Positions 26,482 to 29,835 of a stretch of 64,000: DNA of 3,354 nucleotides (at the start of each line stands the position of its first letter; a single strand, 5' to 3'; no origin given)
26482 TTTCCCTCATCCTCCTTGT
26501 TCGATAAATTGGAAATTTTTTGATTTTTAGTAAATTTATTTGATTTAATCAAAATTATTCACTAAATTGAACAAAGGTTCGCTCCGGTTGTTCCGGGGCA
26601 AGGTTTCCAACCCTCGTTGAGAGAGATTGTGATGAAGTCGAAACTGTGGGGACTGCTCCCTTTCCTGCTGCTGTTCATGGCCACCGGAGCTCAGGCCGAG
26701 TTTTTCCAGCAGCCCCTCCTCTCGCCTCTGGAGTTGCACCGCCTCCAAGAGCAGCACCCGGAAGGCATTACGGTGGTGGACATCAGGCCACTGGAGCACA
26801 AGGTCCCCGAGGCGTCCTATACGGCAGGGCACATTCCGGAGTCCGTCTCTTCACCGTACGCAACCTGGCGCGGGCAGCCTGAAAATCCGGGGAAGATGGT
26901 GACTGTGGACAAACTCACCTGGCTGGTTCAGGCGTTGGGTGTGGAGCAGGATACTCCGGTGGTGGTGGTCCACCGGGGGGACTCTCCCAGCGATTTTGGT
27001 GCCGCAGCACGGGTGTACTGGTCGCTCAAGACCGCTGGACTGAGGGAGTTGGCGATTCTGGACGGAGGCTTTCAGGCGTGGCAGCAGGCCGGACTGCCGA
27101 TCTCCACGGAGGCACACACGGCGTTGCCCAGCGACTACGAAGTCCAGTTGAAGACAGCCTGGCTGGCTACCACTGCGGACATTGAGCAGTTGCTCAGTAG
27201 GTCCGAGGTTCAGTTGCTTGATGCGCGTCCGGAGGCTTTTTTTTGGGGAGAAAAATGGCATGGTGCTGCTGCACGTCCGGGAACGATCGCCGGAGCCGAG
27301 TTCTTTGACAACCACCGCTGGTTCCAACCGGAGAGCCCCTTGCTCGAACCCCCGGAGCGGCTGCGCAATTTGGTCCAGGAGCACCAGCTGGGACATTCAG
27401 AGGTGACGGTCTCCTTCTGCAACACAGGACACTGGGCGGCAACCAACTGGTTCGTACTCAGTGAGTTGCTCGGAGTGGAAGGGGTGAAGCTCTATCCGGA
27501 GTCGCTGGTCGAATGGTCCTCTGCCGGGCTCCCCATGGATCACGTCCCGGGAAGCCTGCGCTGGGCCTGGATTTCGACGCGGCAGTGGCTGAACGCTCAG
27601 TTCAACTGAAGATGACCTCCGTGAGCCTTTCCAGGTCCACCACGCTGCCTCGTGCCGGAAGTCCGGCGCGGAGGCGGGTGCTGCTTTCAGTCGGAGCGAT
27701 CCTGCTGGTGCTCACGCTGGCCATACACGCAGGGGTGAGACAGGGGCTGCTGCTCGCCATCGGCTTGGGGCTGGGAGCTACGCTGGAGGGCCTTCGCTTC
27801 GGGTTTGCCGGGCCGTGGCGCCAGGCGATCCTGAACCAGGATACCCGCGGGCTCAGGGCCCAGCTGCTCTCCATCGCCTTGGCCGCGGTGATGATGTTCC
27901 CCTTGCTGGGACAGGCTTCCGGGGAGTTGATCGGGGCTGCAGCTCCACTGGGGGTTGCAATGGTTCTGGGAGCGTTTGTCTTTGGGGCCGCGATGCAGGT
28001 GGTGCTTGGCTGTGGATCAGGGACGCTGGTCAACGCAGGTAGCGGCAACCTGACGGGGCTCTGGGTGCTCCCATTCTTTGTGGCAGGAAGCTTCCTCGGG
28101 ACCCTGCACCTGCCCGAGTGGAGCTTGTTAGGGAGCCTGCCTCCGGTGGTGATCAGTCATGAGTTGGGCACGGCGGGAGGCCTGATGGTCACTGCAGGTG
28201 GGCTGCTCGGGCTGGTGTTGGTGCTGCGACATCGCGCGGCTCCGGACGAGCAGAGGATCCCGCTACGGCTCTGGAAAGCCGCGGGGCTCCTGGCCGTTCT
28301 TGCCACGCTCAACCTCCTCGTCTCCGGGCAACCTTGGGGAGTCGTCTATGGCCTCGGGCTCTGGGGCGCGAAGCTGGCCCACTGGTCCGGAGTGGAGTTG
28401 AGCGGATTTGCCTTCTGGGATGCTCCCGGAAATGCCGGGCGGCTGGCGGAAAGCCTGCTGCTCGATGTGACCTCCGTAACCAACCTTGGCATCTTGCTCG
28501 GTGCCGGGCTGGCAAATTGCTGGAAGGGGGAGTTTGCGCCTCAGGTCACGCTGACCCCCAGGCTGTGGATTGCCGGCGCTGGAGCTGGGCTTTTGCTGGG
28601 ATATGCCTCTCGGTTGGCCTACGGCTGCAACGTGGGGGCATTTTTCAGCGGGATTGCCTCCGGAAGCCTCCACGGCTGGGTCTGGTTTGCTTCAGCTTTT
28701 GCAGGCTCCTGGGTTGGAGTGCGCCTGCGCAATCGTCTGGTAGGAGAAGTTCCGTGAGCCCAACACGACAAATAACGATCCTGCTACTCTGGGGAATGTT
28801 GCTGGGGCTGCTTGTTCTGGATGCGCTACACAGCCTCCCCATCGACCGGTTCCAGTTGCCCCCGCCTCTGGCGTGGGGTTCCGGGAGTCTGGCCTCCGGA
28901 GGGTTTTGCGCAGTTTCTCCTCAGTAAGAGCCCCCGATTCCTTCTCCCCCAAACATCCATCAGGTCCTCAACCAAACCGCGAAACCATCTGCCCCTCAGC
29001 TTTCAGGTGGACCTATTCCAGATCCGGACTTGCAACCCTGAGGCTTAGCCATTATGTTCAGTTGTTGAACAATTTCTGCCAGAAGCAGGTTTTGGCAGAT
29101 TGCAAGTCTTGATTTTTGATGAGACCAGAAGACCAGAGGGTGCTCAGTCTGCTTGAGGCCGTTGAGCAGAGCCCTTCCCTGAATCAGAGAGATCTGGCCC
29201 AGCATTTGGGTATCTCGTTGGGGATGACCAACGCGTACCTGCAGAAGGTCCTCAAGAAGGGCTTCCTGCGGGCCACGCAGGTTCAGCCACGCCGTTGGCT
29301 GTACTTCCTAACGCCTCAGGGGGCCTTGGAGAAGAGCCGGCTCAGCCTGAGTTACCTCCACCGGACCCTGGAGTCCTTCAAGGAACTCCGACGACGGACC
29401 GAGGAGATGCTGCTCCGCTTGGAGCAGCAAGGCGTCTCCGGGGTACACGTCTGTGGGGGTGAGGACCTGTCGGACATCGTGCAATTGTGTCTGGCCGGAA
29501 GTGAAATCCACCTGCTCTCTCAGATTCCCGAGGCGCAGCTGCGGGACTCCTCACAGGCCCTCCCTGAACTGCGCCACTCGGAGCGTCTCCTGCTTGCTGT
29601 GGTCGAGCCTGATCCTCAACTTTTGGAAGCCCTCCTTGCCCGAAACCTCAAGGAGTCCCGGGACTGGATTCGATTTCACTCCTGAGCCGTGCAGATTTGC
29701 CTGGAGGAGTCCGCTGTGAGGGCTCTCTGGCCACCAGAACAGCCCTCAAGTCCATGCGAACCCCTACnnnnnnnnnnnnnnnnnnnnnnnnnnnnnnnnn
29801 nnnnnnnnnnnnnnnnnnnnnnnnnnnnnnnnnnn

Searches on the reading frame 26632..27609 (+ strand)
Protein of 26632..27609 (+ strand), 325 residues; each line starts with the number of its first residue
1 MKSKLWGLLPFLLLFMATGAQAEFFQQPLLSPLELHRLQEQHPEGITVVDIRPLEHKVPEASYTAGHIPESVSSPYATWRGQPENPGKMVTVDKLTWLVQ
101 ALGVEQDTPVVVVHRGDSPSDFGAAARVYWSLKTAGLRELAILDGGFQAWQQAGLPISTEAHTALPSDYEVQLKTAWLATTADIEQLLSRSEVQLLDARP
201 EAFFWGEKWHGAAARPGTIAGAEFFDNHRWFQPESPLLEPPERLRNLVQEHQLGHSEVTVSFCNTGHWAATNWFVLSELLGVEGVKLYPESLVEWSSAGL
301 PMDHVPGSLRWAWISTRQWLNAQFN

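Call 10: search_protein_families(library=pfam, proteins=[window:26632-27609:+])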
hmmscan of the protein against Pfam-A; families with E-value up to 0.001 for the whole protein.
window:26632-27609:+ (325 aa): 1 family
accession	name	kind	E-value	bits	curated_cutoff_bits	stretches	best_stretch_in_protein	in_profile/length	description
PF00581.25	Rhodanese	-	2.5e-21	76.5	22.2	2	34-152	4-101/102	Rhodanese-like domain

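Call 11: search_protein_families(library=ncbifam, proteins=[window:26632-27609:+])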
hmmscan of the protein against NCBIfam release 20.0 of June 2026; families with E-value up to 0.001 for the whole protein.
window:26632-27609:+ (325 aa): 5 families
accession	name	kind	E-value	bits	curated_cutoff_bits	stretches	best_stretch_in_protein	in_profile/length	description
NF008557.0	PRK11493.1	equivalog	2.5e-20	72.7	250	1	55-301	34-276/281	3-mercaptopyruvate sulfurtransferase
NF040901.1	SeO3_TeO2_ExtH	equivalog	9.2e-15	54.6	200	2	48-171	71-195/430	selenite/tellurite reduction operon rhodanese-like protein ExtH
NF045694.1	seleno_TsoB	exception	7.2e-05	21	805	1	28-170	44-169/572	rhodanese/DsbD fusion-like selenoprotein TsoB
TIGR03865.1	PQQ_CXXCW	subfamily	0.0001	22.3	128.05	0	246-304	105-164/167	PQQ-dependent catabolism-associated CXXCW motif protein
NF006444.0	PRK08762.1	equivalog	0.00037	19.2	449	0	93-163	55-120/387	molybdopterin-synthase adenylyltransferase MoeB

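Call 16: find_related_loci(query=window:26632-27609:+, collection=genome_contigs, flank=4000)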
Query window:26632-27609:+ (325 aa) in genome_contigs; peptide patterns used: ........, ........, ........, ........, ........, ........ (x = any residue, [..] = any of these).
205 stretches matched a pattern; 101 encode a relative of the query (tblastn E <= 1e-3); the best 80 are kept; 80 distinct loci.
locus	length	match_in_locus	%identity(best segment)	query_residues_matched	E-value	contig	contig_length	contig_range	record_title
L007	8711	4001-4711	31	62-306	1e-22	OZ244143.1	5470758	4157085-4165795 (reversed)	MAG: Candidatus Azotimanducaceae bacterium isolate 8854cfa6-578e-4d3d-b270-7471243f906c genome assembly, chromosome: 1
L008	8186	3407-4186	30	37-297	4e-22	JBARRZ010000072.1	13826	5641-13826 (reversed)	MAG: Limnothrix sp. isolate MFD12167_ilm_asm_bin23 k127_91321, whole genome shotgun sequence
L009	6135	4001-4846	29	11-297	4e-21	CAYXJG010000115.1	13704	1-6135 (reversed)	MAG TPA_asm: uncultured bacterium isolate SRP141376_co3_392 genome assembly, contig: NODE_12332_length_13704_cov_9.03275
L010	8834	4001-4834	29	20-297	7e-18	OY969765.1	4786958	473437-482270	MAG: uncultured cyanobacterium isolate MFD03250.bin.1.145 genome assembly, chromosome: 1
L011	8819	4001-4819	29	28-297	1e-17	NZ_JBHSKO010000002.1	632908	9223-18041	Pseudonocardia zijingensis strain CGMCC 4.1545 spades_K_17_127_2, whole genome shotgun sequence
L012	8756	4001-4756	29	58-297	8e-17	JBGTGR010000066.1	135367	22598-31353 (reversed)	MAG: Elainellales cyanobacterium isolate JTS-RE22 k141_6175183, whole genome shotgun sequence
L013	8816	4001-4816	30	33-295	3e-16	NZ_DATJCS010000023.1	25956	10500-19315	MAG: Pseudomonas sp. isolate SMAG_U15387 k141_475677, whole genome shotgun sequence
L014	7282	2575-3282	31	60-295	6e-16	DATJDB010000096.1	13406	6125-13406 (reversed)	MAG TPA_asm: Pseudomonas sp. isolate SMAG_U15396 k141_82701, whole genome shotgun sequence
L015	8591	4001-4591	32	94-295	1e-15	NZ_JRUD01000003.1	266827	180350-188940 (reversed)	Pseudomonas flexibilis strain ATCC 29606 SF06_03, whole genome shotgun sequence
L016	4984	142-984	25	11-297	3e-15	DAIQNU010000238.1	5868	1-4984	MAG TPA_asm: Cyclobacteriaceae bacterium isolate CTOTU7365 NODE_21759_length_5868_cov_3.804232, whole genome shotgun seq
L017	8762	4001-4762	25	40-297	5e-15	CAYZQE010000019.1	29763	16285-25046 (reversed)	MAG TPA_asm: uncultured Gammaproteobacteria bacterium isolate binchicken_co53_181 genome assembly, contig: NODE_587_leng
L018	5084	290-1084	29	34-297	6e-15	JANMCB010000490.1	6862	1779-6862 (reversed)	MAG: Rhodoferax sp. isolate OTE_1_metabat_22 OTE_1_k141_3303001, whole genome shotgun sequence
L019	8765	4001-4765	30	44-297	8e-15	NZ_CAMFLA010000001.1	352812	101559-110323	MAG: uncultured Aquitalea sp. isolate SRR12456162_bin.8_metaWRAP_v1.3_MAG ERZ12289962.6, whole genome shotgun sequence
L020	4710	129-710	30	99-297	8e-15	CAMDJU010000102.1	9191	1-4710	MAG: Bordetella parapertussis isolate TE-11nov19-182 genome assembly, contig: TE-11nov19-C14322, whole genome shotgun se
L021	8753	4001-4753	27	46-297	1e-14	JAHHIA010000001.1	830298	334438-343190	MAG: Scytolyngbya sp. HA4215-MV1 scaffold_5_c1, whole genome shotgun sequence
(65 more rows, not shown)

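Call 18: find_homologous_proteins(query=window:26632-27609:+, max_evalue=1e-20)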
Query window:26632-27609:+ (325 aa): 4334 proteins with E <= 1e-20 among 8000 candidates; the best 120 are listed.
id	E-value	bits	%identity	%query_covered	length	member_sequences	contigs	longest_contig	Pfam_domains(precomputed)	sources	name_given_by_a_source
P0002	4.9e-220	748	100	100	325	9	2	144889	PF00581.26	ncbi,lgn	-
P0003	4.6e-139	482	70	92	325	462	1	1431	PF00581.26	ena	-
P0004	1.2e-138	480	70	92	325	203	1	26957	PF00581.26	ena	-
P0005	3.3e-138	479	69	92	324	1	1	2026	PF00581.26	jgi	jgi:thiosulfate/3-mercaptopyruvate sulfurtransferase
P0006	3.3e-135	469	67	92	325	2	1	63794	PF00581.26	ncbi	-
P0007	5.1e-132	458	66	97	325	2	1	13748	PF00581.26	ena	-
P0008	5.5e-130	452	65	92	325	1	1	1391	PF00581.26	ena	-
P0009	2.6e-128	446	61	98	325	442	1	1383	PF00581.26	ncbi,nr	ncbi:MAG: rhodanese-like domain-containing protein [SAR324 cluster bacterium]|nr:rhodanese-like doma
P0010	1.5e-125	437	63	92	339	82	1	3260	PF00581.26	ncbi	-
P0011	2.8e-120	420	61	100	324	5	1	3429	PF00581.26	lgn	-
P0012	3.0e-97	344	52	95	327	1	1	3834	PF00581.26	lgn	-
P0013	8.6e-97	343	51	98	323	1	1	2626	PF00581.26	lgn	-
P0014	5.8e-96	340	51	94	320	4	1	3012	PF00581.26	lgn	-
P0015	3.0e-95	338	52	96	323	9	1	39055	PF00581.26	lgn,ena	-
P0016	9.8e-95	336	51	98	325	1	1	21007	PF00581.26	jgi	jgi:thiosulfate/3-mercaptopyruvate sulfurtransferase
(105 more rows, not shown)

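Call 19: find_encoding_contigs(protein=P0004, flank=4000, max_places=2)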
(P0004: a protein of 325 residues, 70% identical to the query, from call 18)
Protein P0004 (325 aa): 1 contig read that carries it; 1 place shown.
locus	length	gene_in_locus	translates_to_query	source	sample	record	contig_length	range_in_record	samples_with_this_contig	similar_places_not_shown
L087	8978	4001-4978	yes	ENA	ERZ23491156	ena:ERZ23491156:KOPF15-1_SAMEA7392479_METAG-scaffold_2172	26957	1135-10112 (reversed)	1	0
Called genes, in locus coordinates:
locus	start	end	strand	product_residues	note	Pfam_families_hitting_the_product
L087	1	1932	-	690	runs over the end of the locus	PF01642:MM_CoA_mutase, PF02310:B12-binding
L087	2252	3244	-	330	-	PF00248:Aldo_ket_red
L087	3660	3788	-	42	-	-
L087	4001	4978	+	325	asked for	PF00581:Rhodanese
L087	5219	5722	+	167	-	PF04752:ChaC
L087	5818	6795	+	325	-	PF00581:Rhodanese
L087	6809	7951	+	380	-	PF04143:Sulf_transp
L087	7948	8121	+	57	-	-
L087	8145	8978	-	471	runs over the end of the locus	PF14326:DUF4384 (faint)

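Call 20: find_encoding_contigs(protein=P0006, flank=4000, max_places=2)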
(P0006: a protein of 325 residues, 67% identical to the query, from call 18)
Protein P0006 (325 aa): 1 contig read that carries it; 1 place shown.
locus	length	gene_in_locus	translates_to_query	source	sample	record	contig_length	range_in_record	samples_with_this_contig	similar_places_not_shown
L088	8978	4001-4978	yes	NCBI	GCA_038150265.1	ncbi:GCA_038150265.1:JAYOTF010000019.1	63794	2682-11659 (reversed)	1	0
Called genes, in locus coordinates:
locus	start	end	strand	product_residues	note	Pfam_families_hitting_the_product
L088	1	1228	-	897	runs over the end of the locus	PF00690:Cation_ATPase_N, PF00122:E1-E2_ATPase, PF00702:Hydrolase, PF13246:Cation_ATPase, PF00689:Cation_ATPase_C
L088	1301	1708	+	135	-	PF07963:N_methyl (weak)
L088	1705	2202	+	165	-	-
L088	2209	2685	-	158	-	PF00588:SpoU_methylase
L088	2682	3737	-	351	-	PF01820:Dala_Dala_lig_N, PF02786:CPSase_L_D2 (weak), PF02222:ATP-grasp, PF07478:Dala_Dala_lig_C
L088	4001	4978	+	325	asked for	PF00581:Rhodanese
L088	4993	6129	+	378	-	PF04143:Sulf_transp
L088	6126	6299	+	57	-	-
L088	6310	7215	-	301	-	PF00892:EamA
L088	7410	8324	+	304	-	PF00892:EamA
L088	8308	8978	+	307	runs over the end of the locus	PF08501:Shikimate_dh_N, PF00899:ThiF (weak), PF18317:SDH_C (weak)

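Call 21: find_encoding_contigs(protein=P0007, flank=4000, max_places=2)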
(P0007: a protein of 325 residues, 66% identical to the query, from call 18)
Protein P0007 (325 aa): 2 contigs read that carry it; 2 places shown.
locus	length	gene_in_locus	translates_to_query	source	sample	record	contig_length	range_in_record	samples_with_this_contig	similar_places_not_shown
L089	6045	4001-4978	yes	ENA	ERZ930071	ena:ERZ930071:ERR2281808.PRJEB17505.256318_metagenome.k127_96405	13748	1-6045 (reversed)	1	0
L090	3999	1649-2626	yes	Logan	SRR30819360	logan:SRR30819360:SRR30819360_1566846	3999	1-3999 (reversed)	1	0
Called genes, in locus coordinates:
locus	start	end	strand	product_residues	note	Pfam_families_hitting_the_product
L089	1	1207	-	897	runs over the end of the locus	PF00690:Cation_ATPase_N, PF00122:E1-E2_ATPase, PF00702:Hydrolase, PF13246:Cation_ATPase, PF00689:Cation_ATPase_C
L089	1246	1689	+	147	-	-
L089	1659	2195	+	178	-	PF07963:N_methyl (weak)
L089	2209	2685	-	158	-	PF00588:SpoU_methylase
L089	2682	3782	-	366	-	PF01820:Dala_Dala_lig_N, PF02222:ATP-grasp, PF02786:CPSase_L_D2 (weak), PF07478:Dala_Dala_lig_C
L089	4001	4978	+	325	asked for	PF00581:Rhodanese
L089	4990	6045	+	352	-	?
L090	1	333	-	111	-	?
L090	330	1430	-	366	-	PF01820:Dala_Dala_lig_N, PF02222:ATP-grasp, PF02786:CPSase_L_D2 (weak), PF07478:Dala_Dala_lig_C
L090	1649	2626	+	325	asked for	PF00581:Rhodanese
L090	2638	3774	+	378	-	PF04143:Sulf_transp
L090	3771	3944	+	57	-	-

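Call 25: find_related_loci(query=A2, collection=metagenome_contigs, flank=2500)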
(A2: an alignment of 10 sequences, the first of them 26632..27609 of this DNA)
Query A2 (325 aa) in metagenome_contigs; peptide patterns used: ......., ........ (x = any residue, [..] = any of these).
600 stretches matched a pattern (row limit reached: there are more); 553 encode a relative of the query (tblastn E <= 1e-3); the best 80 are kept; 80 distinct loci.
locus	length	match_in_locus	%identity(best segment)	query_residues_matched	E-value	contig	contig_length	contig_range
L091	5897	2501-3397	70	27-325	3e-140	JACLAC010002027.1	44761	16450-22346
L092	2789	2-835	72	48-325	2e-142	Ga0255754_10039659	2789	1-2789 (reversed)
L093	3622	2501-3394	62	27-324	2e-127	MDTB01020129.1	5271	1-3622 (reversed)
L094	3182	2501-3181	69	27-253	1e-101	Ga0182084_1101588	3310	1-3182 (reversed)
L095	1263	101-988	51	29-325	5e-103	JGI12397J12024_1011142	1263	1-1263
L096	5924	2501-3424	50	11-320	6e-92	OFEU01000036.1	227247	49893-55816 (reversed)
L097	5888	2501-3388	51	28-325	1e-91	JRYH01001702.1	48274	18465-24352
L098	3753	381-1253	50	11-306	1e-88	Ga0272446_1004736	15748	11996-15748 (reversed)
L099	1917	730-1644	50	8-310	8e-93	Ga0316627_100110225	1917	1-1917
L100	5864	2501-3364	48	27-322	4e-88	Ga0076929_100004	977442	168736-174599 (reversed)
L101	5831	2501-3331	51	28-306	4e-88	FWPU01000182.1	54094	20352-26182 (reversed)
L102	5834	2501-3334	50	27-306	8e-88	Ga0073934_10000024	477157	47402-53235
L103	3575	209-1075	51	27-318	3e-87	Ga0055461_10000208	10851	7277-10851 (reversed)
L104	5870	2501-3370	48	27-318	8e-87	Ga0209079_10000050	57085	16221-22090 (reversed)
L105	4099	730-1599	47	27-318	4e-86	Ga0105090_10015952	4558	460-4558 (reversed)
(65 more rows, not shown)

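Call 40: find_encoding_contigs(protein=P0010, flank=2500, max_places=2)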
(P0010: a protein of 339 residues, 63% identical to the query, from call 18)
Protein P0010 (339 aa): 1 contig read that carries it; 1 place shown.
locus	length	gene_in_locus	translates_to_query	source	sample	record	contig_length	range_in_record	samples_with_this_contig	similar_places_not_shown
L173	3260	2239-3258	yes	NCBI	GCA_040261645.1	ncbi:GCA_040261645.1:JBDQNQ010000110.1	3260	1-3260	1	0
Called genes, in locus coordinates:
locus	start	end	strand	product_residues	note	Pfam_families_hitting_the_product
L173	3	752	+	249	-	?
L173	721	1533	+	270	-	PF00005:ABC_tran, PF09818:ABC_ATPase (faint), PF13304:AAA_21 (faint)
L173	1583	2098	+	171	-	PF02566:OsmC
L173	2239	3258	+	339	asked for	PF00581:Rhodanese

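Call 41: find_encoding_contigs(protein=P0011, flank=2500, max_places=2)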
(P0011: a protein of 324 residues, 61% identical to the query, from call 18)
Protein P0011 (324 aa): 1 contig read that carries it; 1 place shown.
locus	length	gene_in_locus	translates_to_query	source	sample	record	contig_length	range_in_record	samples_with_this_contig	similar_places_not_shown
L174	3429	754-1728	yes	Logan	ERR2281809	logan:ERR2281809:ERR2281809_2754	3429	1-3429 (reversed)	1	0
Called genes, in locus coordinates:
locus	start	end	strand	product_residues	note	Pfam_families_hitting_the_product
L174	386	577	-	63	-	-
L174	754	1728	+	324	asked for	PF00581:Rhodanese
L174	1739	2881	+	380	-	PF04143:Sulf_transp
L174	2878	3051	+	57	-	-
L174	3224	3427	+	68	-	?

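Call 42: find_encoding_contigs(protein=P0005, flank=2500, max_places=2)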
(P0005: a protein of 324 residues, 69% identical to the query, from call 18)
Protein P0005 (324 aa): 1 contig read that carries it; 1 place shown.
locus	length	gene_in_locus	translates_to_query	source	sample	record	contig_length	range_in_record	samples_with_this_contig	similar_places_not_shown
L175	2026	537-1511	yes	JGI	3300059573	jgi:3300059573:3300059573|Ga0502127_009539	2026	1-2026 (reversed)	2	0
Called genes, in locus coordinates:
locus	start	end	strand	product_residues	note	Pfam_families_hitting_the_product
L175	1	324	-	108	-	?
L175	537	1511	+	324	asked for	PF00581:Rhodanese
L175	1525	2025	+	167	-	?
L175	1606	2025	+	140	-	?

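Call 44: list_cluster_members(proteins=[P0002, P0006, P0009, P0001])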
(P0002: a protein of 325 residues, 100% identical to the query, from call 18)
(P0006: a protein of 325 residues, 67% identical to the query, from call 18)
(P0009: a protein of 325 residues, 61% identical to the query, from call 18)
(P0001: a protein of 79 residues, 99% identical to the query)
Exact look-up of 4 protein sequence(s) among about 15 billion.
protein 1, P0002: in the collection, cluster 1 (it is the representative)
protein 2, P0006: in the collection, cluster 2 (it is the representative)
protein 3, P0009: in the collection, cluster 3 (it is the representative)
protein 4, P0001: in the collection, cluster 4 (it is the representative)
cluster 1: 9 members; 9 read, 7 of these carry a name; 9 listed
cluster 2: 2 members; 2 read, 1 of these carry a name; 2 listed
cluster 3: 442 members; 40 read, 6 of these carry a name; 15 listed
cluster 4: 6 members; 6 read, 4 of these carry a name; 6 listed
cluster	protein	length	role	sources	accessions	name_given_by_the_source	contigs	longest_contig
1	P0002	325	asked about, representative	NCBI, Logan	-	-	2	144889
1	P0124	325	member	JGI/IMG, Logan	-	thiosulfate/3-mercaptopyruvate sulfurtransferase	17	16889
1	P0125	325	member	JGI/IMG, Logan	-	thiosulfate/3-mercaptopyruvate sulfurtransferase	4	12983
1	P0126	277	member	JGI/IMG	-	thiosulfate/3-mercaptopyruvate sulfurtransferase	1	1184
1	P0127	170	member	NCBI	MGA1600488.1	MAG: sulfurtransferase, partial [bacterium]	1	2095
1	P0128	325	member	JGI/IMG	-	thiosulfate/3-mercaptopyruvate sulfurtransferase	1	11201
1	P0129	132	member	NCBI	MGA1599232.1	MAG: rhodanese-like domain-containing protein, partial [bacterium]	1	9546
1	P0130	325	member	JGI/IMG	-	thiosulfate/3-mercaptopyruvate sulfurtransferase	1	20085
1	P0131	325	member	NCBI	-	-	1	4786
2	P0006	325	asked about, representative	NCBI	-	-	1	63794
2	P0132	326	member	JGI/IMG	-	thiosulfate/3-mercaptopyruvate sulfurtransferase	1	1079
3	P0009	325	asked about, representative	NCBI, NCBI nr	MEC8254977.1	MAG: rhodanese-like domain-containing protein [SAR324 cluster bacterium] | rhodanese-like domain-containing protein [SAR324 cluster bacterium]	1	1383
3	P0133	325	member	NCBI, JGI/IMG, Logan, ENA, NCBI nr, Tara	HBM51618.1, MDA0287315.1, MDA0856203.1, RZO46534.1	MAG TPA: sulfurtransferase [Deltaproteobacteria bacterium] | thiosulfate/3-mercaptopyruvate sulfurtransferase | rhodanese-like domain-containing protein [Pseudomonadota bacterium]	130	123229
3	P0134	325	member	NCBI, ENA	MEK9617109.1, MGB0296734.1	MAG: rhodanese-like domain-containing protein [Deltaproteobacteria bacterium]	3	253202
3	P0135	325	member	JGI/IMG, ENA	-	thiosulfate/3-mercaptopyruvate sulfurtransferase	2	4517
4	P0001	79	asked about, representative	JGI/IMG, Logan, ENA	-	hypothetical protein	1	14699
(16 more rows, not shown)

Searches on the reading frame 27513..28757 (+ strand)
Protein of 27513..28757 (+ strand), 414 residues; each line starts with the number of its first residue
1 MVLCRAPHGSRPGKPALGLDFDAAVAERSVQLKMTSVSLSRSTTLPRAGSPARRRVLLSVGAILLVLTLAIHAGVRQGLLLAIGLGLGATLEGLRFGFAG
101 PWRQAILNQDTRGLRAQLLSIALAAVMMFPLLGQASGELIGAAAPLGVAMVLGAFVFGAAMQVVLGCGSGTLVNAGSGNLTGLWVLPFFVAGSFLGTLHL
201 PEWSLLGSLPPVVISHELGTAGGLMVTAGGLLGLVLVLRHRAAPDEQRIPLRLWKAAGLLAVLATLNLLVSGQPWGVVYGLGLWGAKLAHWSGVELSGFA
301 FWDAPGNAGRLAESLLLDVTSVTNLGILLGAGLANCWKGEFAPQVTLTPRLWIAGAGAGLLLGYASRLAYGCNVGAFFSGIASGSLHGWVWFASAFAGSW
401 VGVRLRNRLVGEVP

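Call 10: search_protein_families(library=pfam, proteins=[window:27513-28757:+])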
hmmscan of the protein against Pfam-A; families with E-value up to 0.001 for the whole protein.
window:27513-28757:+ (414 aa): 1 family
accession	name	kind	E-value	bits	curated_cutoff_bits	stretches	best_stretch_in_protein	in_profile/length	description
PF04143.19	Sulf_transp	-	6.7e-45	154.4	27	1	95-401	3-310/310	Sulphur transport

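Call 11: search_protein_families(library=ncbifam, proteins=[window:27513-28757:+])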
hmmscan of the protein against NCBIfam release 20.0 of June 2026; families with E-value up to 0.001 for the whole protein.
window:27513-28757:+ (414 aa): 3 families
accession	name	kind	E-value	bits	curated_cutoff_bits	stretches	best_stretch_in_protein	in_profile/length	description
NF033796.1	selen_YedE_FdhT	exception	2.5e-24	86.2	350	2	255-407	11-159/387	selenium metabolism membrane protein YedE/FdhT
NF052577.1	ThSTportTsuASprch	equivalog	8.2e-13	48.4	400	2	254-401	193-322/330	thiosulfate transporter TsuA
NF041049.1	thio_trans_TsuA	exception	1.1e-06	28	645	1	83-186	10-111/348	thiosulfate utilization transporter TsuA/YeeE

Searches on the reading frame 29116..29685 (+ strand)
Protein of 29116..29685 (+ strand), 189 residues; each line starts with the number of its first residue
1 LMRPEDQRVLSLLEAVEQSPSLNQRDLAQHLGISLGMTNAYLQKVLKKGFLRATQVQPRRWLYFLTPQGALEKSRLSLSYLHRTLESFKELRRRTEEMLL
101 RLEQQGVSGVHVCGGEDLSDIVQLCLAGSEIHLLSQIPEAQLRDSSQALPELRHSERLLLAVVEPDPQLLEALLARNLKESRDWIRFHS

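Call 10: search_protein_families(library=pfam, proteins=[window:29116-29685:+])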
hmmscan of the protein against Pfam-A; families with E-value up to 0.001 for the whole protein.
window:29116-29685:+ (189 aa): 4 families
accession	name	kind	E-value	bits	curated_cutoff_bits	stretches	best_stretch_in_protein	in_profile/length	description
PF13412.12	HTH_24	-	1.7e-08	34.3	21.9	1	6-52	2-48/48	Winged helix-turn-helix DNA-binding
PF01047.28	MarR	-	0.00018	21.7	24.6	1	11-52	7-48/59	MarR family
PF09339.16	HTH_IclR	-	0.00056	20.1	22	0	7-52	3-49/52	IclR helix-turn-helix domain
PF12802.13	MarR_2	-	0.0006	20.4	27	0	10-54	8-53/61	MarR family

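Call 11: search_protein_families(library=ncbifam, proteins=[window:29116-29685:+])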
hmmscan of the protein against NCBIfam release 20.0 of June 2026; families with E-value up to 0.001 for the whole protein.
window:29116-29685:+ (189 aa): 1 family
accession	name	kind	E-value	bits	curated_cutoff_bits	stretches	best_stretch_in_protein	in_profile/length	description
TIGR04176.1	MarR_EPS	equivalog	1.9e-19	69.6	88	1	6-98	3-99/105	MarR family EPS-associated transcriptional regulator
